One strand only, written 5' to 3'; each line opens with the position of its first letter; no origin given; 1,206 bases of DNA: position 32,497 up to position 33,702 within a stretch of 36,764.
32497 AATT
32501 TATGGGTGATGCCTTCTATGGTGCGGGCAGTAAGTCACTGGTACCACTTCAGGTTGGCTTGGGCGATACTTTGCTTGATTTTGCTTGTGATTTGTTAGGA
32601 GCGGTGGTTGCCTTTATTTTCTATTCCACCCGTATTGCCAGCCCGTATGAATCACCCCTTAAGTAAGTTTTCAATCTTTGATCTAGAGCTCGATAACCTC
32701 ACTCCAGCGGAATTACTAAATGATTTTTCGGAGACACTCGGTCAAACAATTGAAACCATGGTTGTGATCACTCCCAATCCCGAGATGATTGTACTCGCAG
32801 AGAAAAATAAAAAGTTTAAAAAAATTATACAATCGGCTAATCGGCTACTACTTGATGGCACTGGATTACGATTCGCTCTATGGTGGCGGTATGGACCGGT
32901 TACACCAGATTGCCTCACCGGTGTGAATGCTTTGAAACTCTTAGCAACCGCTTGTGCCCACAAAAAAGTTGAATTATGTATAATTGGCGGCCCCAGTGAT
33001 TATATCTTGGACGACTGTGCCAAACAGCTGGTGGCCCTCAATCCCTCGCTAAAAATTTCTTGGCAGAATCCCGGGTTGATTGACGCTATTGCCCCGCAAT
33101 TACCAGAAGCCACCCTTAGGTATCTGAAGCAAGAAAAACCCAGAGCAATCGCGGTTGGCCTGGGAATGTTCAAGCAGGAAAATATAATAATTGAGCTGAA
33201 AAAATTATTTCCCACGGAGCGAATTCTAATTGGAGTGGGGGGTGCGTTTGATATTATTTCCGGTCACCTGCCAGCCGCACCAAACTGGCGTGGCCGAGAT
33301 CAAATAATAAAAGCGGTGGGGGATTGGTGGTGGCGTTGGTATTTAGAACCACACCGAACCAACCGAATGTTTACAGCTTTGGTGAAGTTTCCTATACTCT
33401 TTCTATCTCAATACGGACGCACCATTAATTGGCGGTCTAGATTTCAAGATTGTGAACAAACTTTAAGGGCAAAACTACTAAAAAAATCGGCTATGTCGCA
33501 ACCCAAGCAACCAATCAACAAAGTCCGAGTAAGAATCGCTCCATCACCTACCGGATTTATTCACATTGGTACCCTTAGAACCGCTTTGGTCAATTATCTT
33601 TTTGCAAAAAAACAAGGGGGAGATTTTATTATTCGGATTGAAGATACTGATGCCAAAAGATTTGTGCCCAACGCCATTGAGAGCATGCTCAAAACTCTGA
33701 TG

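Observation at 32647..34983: WecG/TagA glycosyltransferase fused in frame to a full-length glutamyl-tRNA synthetase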

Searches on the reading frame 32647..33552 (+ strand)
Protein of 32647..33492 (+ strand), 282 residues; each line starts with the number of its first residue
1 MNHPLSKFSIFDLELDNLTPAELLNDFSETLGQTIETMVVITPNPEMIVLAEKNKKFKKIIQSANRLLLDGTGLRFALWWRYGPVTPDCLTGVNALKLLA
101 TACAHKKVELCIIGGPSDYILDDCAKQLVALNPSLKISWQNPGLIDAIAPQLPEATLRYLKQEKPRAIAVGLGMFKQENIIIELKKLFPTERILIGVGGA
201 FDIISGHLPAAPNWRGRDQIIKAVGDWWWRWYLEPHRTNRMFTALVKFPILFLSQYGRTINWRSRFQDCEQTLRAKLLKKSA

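Call 21: search_solved_structures(query=window:32647-33492:+, max_evalue=0.01, show_alignments=2)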
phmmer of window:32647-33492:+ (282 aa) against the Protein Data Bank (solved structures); distinct sequences matched with E-value up to 0.01: 3.
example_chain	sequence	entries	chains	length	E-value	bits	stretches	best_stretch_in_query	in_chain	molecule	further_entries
7mpk_A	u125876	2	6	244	1.6e-17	66.7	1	7-253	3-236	N-acetylglucosaminyldiphosphoundecaprenol N-acetyl-beta-D-mannosaminyltransferase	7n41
5wb4_A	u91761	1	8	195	4.1e-13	52.2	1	7-206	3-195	N-acetylglucosaminyldiphosphoundecaprenol N-acetyl-beta-D-mannosaminyltransferase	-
5wfg_A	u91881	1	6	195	6.7e-13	51.4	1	7-206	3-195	N-acetylglucosaminyldiphosphoundecaprenol N-acetyl-beta-D-mannosaminyltransferase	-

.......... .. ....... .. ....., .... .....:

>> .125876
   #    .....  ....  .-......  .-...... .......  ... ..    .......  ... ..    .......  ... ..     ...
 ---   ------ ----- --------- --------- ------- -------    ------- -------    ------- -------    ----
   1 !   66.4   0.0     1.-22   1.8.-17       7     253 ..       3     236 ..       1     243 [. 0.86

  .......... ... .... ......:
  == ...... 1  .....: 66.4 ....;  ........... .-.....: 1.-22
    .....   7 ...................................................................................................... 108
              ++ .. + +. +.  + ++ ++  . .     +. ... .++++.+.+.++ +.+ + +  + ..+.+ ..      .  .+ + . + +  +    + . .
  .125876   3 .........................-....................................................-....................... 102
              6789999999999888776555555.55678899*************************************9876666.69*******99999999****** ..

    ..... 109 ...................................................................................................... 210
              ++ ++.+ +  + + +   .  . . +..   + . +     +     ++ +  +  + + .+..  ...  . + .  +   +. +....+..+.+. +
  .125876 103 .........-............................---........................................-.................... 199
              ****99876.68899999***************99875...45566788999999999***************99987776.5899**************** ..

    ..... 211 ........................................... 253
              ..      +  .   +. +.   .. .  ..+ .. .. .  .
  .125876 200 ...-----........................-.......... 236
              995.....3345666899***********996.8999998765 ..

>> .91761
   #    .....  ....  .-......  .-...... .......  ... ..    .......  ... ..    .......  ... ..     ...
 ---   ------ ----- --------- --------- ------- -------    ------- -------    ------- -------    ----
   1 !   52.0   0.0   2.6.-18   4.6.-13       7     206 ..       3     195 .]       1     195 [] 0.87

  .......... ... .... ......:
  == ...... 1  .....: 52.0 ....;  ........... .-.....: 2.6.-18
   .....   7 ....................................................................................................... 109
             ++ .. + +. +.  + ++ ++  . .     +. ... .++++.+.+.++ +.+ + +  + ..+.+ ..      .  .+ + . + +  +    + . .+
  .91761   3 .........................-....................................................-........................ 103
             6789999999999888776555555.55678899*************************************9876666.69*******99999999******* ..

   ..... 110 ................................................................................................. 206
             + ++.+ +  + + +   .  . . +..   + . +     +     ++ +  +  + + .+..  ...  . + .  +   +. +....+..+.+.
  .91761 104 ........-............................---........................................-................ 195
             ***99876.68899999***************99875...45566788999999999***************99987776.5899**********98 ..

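Call 29: search_protein_representatives(protein=window:32647-33492:+)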
Query: 282 residues. Proteins with E-value up to 0.001 (for the whole library): 5210; up to 1e-10: 1262; up to 1e-30: 4. The best 150 are listed.
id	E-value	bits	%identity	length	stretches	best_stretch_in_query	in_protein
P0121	2.1e-34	135.2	36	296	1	2-270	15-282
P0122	3.9e-34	134.3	36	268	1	9-253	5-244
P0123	5.7e-34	133.8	36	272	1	8-252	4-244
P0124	2.4e-32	128.4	38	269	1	7-253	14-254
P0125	5.2e-30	120.8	34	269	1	10-252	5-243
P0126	9.7e-30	119.9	34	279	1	10-251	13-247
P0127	1.5e-29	119.3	36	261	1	7-252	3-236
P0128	1.9e-29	118.9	39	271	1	23-252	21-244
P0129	2.5e-29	118.6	34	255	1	10-254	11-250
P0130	7.2e-29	117.0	33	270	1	10-251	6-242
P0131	2.4e-28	115.3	31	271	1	9-254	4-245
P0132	2.8e-28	115.1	35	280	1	7-273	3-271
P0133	1.1e-27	113.2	36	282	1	30-253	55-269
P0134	1.4e-27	112.8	36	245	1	24-253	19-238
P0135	1.5e-27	112.7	34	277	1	8-252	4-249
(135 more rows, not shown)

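Call 38: find_homologous_proteins(query=A2, max_evalue=1e-10)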
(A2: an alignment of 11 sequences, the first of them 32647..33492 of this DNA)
Query A2 (11 sequences) (282 aa, profile of the alignment): 518 proteins with E <= 1e-10 among 8000 candidates; the best 120 are listed.
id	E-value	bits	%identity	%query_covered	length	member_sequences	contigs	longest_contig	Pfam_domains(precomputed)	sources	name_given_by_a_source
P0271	1.2e-113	396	33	87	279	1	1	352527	PF03808.20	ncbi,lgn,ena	-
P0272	7.0e-113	394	29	91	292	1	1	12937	PF03808.20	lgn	-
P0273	4.8e-110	385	35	87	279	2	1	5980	PF03808.20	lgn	-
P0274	6.0e-104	365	32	87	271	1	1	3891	PF03808.20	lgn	-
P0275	5.3e-103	362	33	89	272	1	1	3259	PF03808.20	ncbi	-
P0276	4.3e-99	349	34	86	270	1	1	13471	PF03808.20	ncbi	-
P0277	3.5e-96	339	34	95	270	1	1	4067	PF03808.20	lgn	-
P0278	5.3e-96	339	35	95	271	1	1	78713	PF03808.20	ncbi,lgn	-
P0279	1.3e-95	337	35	83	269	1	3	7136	PF03808.20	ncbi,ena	ncbi:MAG: WecB/TagA/CpsF family glycosyltransferase [Patescibacteria group bacterium]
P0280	1.9e-95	337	34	87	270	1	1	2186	PF03808.20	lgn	-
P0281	2.1e-95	337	32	95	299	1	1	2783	PF03808.20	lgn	-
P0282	2.4e-95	336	35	85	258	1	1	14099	PF03808.20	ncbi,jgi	jgi:N-acetylglucosaminyldiphosphoundecaprenol N-acetyl-beta-D-mannosaminyltransferase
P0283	2.7e-95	336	35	96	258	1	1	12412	PF03808.20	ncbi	ncbi:MAG: WecB/TagA/CpsF family glycosyltransferase [Candidatus Uhrbacteria bacterium]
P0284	3.0e-95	336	31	88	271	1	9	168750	PF03808.20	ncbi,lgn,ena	-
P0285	4.4e-95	336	32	95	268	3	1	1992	PF03808.20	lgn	-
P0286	1.5e-94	334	32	84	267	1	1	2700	PF03808.20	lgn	-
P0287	2.1e-92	327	30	88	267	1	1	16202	PF03808.20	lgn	-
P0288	2.5e-92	327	31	84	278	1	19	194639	PF03808.20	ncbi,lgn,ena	-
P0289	3.1e-92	326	30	91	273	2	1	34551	PF03808.20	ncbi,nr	ncbi:WecB/TagA/CpsF family glycosyltransferase [Candidatus Uhrbacteria bacterium]|nr:WecB/TagA/CpsF 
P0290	3.4e-92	326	31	84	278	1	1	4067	PF03808.20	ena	-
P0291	9.9e-92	325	33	94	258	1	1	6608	PF03808.20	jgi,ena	-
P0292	2.2e-91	323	31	87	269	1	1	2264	PF03808.20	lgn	-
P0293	3.3e-91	323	34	85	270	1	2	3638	PF03808.20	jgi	jgi:N-acetylglucosaminyldiphosphoundecaprenol N-acetyl-beta-D-mannosaminyltransferase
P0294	3.7e-91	323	36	86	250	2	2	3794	PF03808.20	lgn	-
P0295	5.7e-91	322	31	89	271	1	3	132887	PF03808.20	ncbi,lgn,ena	-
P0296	6.0e-91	322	32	95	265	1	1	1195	PF03808.20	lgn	-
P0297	6.1e-91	322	31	87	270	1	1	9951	PF03808.20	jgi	jgi:N-acetylglucosaminyldiphosphoundecaprenol N-acetyl-beta-D-mannosaminyltransferase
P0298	7.7e-91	322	30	88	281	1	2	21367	PF03808.20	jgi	jgi:N-acetylglucosaminyldiphosphoundecaprenol N-acetyl-beta-D-mannosaminyltransferase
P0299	7.8e-91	322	31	87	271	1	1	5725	PF03808.20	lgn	-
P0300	8.7e-91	322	31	94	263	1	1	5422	PF03808.20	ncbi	-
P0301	1.1e-90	321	33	85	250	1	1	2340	PF03808.20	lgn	-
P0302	1.3e-90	321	30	85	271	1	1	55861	PF03808.20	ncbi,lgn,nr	ncbi:WecB/TagA/CpsF family glycosyltransferase [Candidatus Uhrbacteria bacterium]|nr:WecB/TagA/CpsF 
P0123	1.7e-90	321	34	87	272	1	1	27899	PF03808.20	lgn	-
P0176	2.0e-90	320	33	76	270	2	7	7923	PF03808.20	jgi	jgi:N-acetylglucosaminyldiphosphoundecaprenol N-acetyl-beta-D-mannosaminyltransferase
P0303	4.2e-90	319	32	88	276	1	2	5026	PF03808.20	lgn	-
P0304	8.4e-90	318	31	85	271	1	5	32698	PF03808.20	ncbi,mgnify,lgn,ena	mgnify:CR=1 FL=1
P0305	1.4e-89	318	36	75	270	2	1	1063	PF03808.20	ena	-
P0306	1.8e-89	317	31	88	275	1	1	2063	PF03808.20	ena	-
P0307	2.5e-89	317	31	90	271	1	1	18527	PF03808.20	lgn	-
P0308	2.6e-89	317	32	88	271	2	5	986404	PF03808.20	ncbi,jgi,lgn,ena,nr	ncbi:WecB/TagA/CpsF family glycosyltransferase [Candidatus Uhrbacteria bacterium]|jgi:N-acetylglucos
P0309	6.6e-89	315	33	87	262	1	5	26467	PF03808.20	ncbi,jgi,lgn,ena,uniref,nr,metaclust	ncbi:hypothetical protein CO172_00180 [Candidatus Uhrbacteria bacterium CG_4_9_14_3_um_filter_36_7]|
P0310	7.7e-89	315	32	95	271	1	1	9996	PF03808.20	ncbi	-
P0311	1.1e-88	315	32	88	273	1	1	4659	PF03808.20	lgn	-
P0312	1.6e-88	314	34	87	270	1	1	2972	PF03808.20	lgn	-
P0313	2.5e-88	313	31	88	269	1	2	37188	PF03808.20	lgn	-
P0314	3.7e-88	313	29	86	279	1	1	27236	PF03808.20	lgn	-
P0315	5.6e-88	312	32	95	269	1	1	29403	PF03808.20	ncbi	ncbi:MAG: WecB/TagA/CpsF family glycosyltransferase [bacterium]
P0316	7.6e-88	312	32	87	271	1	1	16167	PF03808.20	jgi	jgi:N-acetylglucosaminyldiphosphoundecaprenol N-acetyl-beta-D-mannosaminyltransferase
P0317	1.9e-87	311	35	88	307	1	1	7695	PF03808.20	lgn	-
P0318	2.0e-87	311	33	95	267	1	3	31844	PF03808.20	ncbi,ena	-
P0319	5.1e-87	309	31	91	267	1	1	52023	PF03808.20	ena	-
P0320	6.0e-87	309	33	87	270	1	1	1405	PF03808.20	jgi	jgi:N-acetylglucosaminyldiphosphoundecaprenol N-acetyl-beta-D-mannosaminyltransferase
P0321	6.6e-87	309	34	87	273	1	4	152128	PF03808.20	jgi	jgi:N-acetylglucosaminyldiphosphoundecaprenol N-acetyl-beta-D-mannosaminyltransferase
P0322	9.6e-87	308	32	92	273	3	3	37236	PF03808.20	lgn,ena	-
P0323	1.3e-86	308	35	89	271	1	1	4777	PF03808.20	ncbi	-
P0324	1.8e-86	307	34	86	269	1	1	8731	PF03808.20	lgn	-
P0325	2.4e-86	307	33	85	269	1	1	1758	PF03808.20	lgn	-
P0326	3.4e-86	306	30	85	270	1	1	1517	PF03808.20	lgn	-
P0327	6.1e-86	306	33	88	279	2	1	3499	PF03808.20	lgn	-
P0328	6.5e-86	306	34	88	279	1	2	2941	PF03808.20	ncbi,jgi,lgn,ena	-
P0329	1.4e-85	304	30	88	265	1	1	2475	PF03808.20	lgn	-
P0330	1.6e-85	304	33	76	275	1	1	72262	PF03808.20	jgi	jgi:N-acetylglucosaminyldiphosphoundecaprenol N-acetyl-beta-D-mannosaminyltransferase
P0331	2.8e-85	303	34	88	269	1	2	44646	PF03808.20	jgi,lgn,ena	jgi:N-acetylglucosaminyldiphosphoundecaprenol N-acetyl-beta-D-mannosaminyltransferase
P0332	2.9e-85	303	28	88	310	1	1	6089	PF03808.20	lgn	-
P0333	1.2e-84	301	36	84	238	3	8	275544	PF03808.20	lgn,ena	-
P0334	1.3e-84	301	29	89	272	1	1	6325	PF03808.20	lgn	-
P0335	1.4e-84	301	28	87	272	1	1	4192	PF03808.20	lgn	-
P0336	2.3e-84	300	33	93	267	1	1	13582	PF03808.20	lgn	-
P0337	2.5e-84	300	33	77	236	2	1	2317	PF03808.20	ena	-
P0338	2.6e-84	300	34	90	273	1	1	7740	PF03808.20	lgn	-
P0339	2.7e-84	300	34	98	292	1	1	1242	PF03808.20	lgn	-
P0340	5.4e-84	299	31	82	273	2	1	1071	PF03808.20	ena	-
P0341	1.2e-83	298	34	88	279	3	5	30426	PF03808.20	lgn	-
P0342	7.2e-83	296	29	84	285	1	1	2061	PF03808.20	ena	-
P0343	9.3e-83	295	29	88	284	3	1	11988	PF03808.20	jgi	-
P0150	1.6e-82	294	30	89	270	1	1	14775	PF03808.20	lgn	-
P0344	3.2e-82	293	34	87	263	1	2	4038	PF03808.20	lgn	-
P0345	7.9e-82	292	29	87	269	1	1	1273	PF03808.20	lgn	-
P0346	1.1e-80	288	36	85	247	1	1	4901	PF03808.20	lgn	-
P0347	5.2e-80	286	35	87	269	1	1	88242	PF03808.20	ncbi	-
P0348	1.4e-79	285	34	86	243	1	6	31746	PF03808.20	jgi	jgi:N-acetylglucosaminyldiphosphoundecaprenol N-acetyl-beta-D-mannosaminyltransferase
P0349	2.2e-79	284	34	87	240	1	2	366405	PF03808.20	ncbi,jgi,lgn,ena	ncbi:MAG: WecB/TagA/CpsF family glycosyltransferase [Patescibacteria group bacterium]|jgi:N-acetylgl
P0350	2.8e-79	284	35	84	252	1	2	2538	PF03808.20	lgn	-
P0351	6.6e-79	283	30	87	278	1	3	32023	PF03808.20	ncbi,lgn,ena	-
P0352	3.3e-78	280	31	88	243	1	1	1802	PF03808.20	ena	-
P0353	5.3e-78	280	33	88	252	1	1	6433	PF03808.20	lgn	-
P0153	1.4e-77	278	35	76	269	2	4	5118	PF03808.20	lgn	-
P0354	9.9e-77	275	31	88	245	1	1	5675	PF03808.20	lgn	-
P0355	1.6e-75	271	33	87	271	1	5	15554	PF03808.20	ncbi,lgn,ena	-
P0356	2.4e-75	271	27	91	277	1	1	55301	PF03808.20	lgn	-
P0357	5.5e-75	270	32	88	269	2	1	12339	PF03808.20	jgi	jgi:N-acetylglucosaminyldiphosphoundecaprenol N-acetyl-beta-D-mannosaminyltransferase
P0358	9.0e-74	266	32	88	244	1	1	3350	PF03808.20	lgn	-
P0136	3.5e-71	257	30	90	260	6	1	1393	PF03808.20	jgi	jgi:N-acetylglucosaminyldiphosphoundecaprenol N-acetyl-beta-D-mannosaminyltransferase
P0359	6.7e-71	256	30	89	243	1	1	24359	PF03808.20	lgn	-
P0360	1.5e-70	255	28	88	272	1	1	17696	PF03808.20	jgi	jgi:N-acetylglucosaminyldiphosphoundecaprenol N-acetyl-beta-D-mannosaminyltransferase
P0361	1.6e-70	255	32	88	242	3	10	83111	PF03808.20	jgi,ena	-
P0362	3.1e-69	251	28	88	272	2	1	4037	PF03808.20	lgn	-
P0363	7.6e-69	250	33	88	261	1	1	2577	PF03808.20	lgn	-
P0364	5.4e-68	247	30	88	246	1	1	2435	PF03808.20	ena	-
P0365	5.3e-67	244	28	88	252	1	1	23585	PF03808.20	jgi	-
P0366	3.3e-66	241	31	87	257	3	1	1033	PF03808.20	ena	-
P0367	3.8e-66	241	30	87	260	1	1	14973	PF03808.20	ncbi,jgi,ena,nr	ncbi:WecB/TagA/CpsF family glycosyltransferase [Patescibacteria group bacterium]|nr:WecB/TagA/CpsF f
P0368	5.4e-66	240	31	87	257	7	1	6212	PF03808.20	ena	-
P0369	8.0e-66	240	31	87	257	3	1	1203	PF03808.20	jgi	-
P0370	3.1e-65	238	31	87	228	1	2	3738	PF03808.20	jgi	jgi:N-acetylglucosaminyldiphosphoundecaprenol N-acetyl-beta-D-mannosaminyltransferase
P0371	6.3e-65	237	32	87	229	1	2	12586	PF03808.20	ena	-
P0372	2.1e-64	235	26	95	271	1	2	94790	PF03808.20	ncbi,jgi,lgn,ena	ncbi:MAG: WecB/TagA/CpsF family glycosyltransferase [Patescibacteria group bacterium]|jgi:N-acetylgl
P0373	1.4e-63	232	28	88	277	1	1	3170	PF03808.20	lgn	-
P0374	1.8e-63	232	29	74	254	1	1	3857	PF03808.20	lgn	-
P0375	2.3e-63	232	29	89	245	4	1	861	PF03808.20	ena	-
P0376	3.6e-63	231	30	85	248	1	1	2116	PF03808.20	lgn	-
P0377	4.4e-63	231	30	89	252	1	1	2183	PF03808.20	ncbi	-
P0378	5.2e-62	227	33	87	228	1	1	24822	PF03808.20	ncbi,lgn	-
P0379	1.4e-61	226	28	87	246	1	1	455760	PF03808.20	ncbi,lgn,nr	ncbi:MAG: WecB/TagA/CpsF family glycosyltransferase [Patescibacteria group bacterium]|nr:WecB/TagA/C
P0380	1.5e-61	226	29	87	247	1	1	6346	PF03808.20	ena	-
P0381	4.4e-61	224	28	87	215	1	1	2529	PF03808.20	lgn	-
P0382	1.5e-60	222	30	88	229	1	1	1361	PF03808.20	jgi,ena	-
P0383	1.5e-60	222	29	88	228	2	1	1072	PF03808.20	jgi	jgi:N-acetylglucosaminyldiphosphoundecaprenol N-acetyl-beta-D-mannosaminyltransferase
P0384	2.9e-60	221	32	89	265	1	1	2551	PF03808.20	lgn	-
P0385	3.5e-60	221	30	88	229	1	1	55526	PF03808.20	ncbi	ncbi:WecB/TagA/CpsF family glycosyltransferase [Patescibacteria group bacterium]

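Call 39: find_related_loci(query=A2, collection=genome_contigs, flank=3000)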
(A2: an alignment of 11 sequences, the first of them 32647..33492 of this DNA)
Query A2 (282 aa) in genome_contigs; peptide patterns used: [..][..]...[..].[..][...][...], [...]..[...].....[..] (x = any residue, [..] = any of these).
600 stretches matched a pattern (row limit reached: there are more); 477 encode a relative of the query (tblastn E <= 1e-3); the best 80 are kept; 80 distinct loci.
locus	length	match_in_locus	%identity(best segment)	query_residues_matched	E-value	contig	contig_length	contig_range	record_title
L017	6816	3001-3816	34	2-274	5e-40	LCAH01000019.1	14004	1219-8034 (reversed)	MAG: Candidatus Uhrbacteria bacterium GW2011_GWC2_41_11 UU35_C0019, whole genome shotgun sequence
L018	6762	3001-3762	34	5-259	3e-38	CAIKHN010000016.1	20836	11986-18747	Candidatus Uhrbacteria bacterium isolate LJ-3-15m_bin-0684 genome assembly, contig: bin-0684:16/40, whole genome shotgun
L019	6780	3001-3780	33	2-273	3e-35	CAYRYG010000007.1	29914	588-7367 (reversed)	MAG TPA_asm: uncultured Gammaproteobacteria bacterium isolate SRP062349_co5_1 genome assembly, contig: NODE_389_length_2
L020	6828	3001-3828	32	5-281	6e-34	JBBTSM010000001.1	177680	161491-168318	MAG: Patescibacteria group bacterium isolate H41-bin182_1 H41_bin182_1_000000000001, whole genome shotgun sequence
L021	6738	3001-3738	32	5-249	5e-34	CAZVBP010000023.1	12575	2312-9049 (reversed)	MAG TPA_asm: uncultured Gammaproteobacteria bacterium isolate SRP278252_co2_354 genome assembly, contig: NODE_10501_leng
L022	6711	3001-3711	36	7-250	2e-32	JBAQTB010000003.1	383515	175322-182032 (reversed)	MAG: Patescibacteria group bacterium isolate MFD03292_ilm_asm_bin19 k127_108207, whole genome shotgun sequence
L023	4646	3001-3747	31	6-253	2e-32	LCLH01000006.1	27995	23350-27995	MAG: Candidatus Magasanikbacteria bacterium GW2011_GWC2_45_8 UX20_C0006, whole genome shotgun sequence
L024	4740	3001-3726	32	7-253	4e-32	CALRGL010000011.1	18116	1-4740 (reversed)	MAG: Candidatus Uhrbacteria bacterium RIFOXYB12_FULL_58_10 isolate ZH-bin-156 genome assembly, contig: ZH-15May19-c7930,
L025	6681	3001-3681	33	36-267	2e-31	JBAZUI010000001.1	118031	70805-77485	MAG: Patescibacteria group bacterium isolate SO_2017_GW1_224 NODE_1108_length_118031_cov_1.734649_OW334_2017, whole geno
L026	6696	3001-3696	34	5-241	5e-31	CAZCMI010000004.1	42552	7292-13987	MAG TPA_asm: uncultured Gammaproteobacteria bacterium isolate binchicken_co173_920 genome assembly, contig: NODE_3060_le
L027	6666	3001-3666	31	7-256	8e-31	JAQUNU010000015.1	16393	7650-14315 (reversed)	MAG: Candidatus Portnoybacteria bacterium isolate STD1_185 NODE_8450_length_16393_cov_3.109677_Sandtown_D1, whole genome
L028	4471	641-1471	30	5-282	6e-31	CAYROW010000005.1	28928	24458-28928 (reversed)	MAG TPA_asm: uncultured Gammaproteobacteria bacterium isolate SRP192515_co2_1 genome assembly, contig: NODE_1178_length_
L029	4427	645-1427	29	1-248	2e-30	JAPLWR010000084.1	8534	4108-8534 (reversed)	MAG: Candidatus Magasanikiibacteriota bacterium isolate LacPavin_0419_WC70L_MAG_37_6 LacPavin_0419_WC70L_scaffold_423885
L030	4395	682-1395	34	7-251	2e-34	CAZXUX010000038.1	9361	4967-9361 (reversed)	MAG TPA_asm: uncultured Gammaproteobacteria bacterium isolate SRP342105_co1_333 genome assembly, contig: NODE_10172_leng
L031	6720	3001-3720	32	5-253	3e-29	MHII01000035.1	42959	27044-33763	MAG: Candidatus Buchananbacteria bacterium RIFCSPHIGHO2_02_FULL_39_17 rifcsphigho2_02_scaffold_961, whole genome shotgun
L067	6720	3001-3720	29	2-250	4e-24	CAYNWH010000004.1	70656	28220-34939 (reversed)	MAG TPA_asm: uncultured Gammaproteobacteria bacterium isolate SRP214966_co1_418 genome assembly, contig: NODE_393_length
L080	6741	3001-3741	29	1-251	2e-22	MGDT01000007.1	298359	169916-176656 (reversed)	MAG: Candidatus Uhrbacteria bacterium RIFCSPHIGHO2_01_FULL_63_20 rifcsphigho2_01_scaffold_760, whole genome shotgun sequ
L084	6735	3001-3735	30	11-262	4e-22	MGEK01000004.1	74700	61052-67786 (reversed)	MAG: Candidatus Uhrbacteria bacterium RIFCSPLOWO2_01_FULL_47_25 rifcsplowo2_01_scaffold_1216, whole genome shotgun seque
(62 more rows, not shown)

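Call 59: predict_structure(alignment_id=A4)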
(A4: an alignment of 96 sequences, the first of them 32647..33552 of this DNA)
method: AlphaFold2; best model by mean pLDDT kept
length: 302 residues; sequences in the alignment: 96
mean_pLDDT: 91.7   pTM: 0.85
mean pLDDT of the five models: 91.7, 90.3, 90.2, 90.2, 90.0
residues with pLDDT >= 90: 221; 70-90: 70; 50-70: 10; < 50: 1
segments of 3 or more residues with pLDDT < 50: none
pLDDT, mean of each block of 10 residues (from residue 1): 80 97 97 92 97 97 97 92 89 97 98 97 98 98 96 98 98 96 96 95 95 69 80 91 94 92 85 87 80 75 78
secondary structure, 60 per line:
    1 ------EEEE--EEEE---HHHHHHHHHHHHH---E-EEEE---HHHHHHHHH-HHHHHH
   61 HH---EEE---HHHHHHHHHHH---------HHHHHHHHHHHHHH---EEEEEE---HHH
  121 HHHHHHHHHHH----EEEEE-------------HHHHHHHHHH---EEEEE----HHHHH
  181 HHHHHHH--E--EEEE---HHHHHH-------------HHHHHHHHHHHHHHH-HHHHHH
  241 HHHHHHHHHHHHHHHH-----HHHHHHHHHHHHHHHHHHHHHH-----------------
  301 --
elements in order: E7-10 E13-16 H20-32 E38-41 H45-53 H55-62 E66-68 H72-82 H92-105 E109-114 H118-131 E136-140 H154-163 E167-171 H176-187 E193-196 H200-205 H219-233 H235-256 H262-283
